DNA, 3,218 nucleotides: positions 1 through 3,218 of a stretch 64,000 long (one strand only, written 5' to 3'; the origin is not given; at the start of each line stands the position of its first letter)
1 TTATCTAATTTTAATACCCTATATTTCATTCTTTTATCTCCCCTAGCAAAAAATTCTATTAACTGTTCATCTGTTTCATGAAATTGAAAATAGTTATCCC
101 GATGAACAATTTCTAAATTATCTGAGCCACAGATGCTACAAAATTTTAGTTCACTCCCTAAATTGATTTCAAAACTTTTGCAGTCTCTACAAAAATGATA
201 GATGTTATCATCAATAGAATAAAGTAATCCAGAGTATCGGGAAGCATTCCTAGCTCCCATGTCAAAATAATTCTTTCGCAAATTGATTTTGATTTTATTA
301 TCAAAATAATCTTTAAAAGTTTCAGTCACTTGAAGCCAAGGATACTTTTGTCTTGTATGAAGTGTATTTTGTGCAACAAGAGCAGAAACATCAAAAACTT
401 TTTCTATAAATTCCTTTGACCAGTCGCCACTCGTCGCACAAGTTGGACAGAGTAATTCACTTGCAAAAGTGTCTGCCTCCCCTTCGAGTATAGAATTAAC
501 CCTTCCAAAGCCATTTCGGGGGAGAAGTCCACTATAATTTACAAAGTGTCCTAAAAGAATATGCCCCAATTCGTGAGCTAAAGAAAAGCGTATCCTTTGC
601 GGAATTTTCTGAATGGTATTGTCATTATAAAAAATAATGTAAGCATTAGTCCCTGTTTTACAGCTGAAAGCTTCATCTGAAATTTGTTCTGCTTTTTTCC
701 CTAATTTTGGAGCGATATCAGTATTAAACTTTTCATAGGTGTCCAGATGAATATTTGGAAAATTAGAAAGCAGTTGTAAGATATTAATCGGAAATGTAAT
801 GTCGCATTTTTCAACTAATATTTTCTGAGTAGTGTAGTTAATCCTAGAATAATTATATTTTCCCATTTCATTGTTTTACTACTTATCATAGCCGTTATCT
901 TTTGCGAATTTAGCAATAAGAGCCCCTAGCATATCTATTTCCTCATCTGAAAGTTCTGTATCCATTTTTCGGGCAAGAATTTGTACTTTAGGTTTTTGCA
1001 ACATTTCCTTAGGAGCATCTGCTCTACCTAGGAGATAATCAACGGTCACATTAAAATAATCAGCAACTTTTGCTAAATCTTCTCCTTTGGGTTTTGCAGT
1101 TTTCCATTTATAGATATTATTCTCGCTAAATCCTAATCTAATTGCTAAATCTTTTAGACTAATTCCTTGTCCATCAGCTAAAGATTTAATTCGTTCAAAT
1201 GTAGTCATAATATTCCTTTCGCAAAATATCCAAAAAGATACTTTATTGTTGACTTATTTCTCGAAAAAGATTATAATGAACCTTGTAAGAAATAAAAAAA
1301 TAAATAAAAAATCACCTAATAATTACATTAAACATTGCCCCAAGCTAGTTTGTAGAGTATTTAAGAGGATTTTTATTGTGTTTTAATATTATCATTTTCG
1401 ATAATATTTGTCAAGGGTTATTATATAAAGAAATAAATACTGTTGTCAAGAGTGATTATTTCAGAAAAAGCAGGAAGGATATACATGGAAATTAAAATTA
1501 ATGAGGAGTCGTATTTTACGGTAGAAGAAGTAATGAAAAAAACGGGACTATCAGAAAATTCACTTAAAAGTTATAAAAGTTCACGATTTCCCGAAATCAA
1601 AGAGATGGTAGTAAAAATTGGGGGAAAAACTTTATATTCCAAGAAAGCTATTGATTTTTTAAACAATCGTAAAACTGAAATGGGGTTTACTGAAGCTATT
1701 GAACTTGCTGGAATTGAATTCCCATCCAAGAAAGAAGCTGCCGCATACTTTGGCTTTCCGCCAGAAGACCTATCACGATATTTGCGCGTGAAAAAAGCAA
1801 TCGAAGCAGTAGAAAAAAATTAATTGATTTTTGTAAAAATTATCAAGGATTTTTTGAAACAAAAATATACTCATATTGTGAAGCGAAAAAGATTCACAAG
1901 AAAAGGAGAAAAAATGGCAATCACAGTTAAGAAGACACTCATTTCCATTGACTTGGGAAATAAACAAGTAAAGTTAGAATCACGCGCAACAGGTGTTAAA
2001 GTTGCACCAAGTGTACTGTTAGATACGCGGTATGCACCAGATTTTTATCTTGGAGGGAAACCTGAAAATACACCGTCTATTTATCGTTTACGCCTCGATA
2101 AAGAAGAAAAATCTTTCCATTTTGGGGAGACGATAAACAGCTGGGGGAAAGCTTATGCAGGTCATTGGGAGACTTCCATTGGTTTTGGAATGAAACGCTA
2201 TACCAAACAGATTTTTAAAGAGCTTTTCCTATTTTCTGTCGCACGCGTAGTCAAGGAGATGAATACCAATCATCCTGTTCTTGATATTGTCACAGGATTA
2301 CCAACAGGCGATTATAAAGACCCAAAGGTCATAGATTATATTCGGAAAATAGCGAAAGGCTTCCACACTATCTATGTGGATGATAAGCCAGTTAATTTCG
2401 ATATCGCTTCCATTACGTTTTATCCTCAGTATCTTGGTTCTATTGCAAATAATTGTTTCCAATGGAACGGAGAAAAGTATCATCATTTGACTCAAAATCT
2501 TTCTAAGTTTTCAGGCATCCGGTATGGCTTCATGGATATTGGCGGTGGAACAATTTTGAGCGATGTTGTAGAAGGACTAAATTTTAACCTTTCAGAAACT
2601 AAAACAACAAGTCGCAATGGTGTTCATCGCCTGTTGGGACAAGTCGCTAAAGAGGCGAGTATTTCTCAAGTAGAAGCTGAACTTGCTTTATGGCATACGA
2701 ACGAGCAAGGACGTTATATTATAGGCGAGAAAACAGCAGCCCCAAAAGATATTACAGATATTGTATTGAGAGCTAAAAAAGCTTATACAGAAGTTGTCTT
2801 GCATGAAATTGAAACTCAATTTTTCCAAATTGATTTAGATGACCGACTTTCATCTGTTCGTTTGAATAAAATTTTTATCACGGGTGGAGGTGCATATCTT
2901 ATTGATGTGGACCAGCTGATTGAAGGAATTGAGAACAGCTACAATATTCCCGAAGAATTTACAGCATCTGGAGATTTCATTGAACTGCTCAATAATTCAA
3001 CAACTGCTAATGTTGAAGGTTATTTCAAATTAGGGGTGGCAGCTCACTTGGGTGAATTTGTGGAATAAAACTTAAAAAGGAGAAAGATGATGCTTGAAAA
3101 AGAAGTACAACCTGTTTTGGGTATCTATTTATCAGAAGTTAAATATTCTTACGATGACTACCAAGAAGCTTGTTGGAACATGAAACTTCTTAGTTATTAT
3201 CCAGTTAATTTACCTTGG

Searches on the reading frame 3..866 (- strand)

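Call 16: search_protein_families(library=pfam, proteins=[window:3-866:-], max_evalue=0.001)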
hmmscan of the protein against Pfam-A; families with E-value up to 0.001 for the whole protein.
window:3-866:- (288 aa): 1 family
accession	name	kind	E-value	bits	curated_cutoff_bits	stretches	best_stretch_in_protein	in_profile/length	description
PF06114.19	Peptidase_M78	-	2.8e-10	40.5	22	1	66-169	19-122/123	IrrE N-terminal-like domain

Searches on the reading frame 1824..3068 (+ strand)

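Call 15: search_protein_families(library=pfam, proteins=[window:1824-3068:+], max_evalue=0.001)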
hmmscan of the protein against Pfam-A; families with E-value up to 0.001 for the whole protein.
window:1824-3068:+ (414 aa): 2 families
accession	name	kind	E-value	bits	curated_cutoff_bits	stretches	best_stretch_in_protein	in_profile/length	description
PF17989.7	ALP_N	-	4.2e-11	43.7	26.3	1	42-205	2-148/148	Actin like proteins N terminal domain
PF21522.3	MreB-like_C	-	0.00078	20.5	27.8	0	237-361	2-118/123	Archaeal actin homologue MreB-like, C-terminal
